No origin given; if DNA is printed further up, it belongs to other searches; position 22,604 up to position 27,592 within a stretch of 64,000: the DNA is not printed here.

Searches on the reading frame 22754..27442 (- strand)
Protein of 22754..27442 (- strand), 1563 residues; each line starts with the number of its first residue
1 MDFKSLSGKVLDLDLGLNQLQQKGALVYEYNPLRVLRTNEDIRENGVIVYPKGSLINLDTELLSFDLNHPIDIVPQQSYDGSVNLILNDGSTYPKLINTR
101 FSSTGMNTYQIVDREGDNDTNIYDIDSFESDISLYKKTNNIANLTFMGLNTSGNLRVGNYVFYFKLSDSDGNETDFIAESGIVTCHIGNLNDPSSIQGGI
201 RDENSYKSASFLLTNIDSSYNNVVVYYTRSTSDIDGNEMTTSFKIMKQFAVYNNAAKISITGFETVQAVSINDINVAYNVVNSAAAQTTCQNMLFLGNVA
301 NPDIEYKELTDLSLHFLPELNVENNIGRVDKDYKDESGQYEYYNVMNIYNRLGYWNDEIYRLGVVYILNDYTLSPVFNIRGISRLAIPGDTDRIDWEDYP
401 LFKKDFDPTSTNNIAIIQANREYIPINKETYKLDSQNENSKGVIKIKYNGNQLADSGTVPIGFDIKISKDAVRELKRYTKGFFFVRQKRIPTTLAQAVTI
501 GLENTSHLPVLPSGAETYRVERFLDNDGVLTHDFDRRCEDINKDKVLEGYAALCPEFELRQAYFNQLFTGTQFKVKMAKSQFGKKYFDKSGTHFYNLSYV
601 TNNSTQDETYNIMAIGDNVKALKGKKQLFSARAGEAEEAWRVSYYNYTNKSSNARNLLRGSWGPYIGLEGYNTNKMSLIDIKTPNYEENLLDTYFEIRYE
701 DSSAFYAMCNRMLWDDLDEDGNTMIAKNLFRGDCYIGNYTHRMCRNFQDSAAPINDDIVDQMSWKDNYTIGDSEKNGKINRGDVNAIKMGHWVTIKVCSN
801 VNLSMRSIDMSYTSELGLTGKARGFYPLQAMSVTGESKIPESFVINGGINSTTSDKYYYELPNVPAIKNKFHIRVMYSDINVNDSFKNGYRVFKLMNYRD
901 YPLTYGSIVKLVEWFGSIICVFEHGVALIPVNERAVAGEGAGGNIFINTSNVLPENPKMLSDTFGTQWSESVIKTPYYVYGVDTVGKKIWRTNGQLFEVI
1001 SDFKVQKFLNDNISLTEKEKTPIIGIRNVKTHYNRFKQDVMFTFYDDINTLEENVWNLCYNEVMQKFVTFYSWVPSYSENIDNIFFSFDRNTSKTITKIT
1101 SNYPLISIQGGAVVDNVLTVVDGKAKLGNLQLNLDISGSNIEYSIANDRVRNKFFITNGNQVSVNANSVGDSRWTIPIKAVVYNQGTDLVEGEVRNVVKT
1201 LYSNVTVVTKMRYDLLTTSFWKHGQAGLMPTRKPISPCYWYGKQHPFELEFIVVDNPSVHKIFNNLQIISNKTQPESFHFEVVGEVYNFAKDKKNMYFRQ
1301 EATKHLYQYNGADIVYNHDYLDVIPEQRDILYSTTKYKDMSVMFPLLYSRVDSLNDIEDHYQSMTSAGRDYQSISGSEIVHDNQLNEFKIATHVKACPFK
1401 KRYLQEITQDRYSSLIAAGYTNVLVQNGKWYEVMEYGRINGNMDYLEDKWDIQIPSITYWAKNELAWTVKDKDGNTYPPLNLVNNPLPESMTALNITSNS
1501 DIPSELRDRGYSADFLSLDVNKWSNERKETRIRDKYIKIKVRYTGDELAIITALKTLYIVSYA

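Call 55: search_protein_families(library=phrogs, proteins=[window:22754-27442:-], max_evalue=0.001)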
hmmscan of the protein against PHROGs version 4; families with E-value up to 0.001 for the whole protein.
window:22754-27442:- (1563 aa): 1 family
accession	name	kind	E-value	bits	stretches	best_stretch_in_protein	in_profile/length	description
phrog_15100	-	head and packaging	3.6e-12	45.4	1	118-385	155-418/1783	virion structural protein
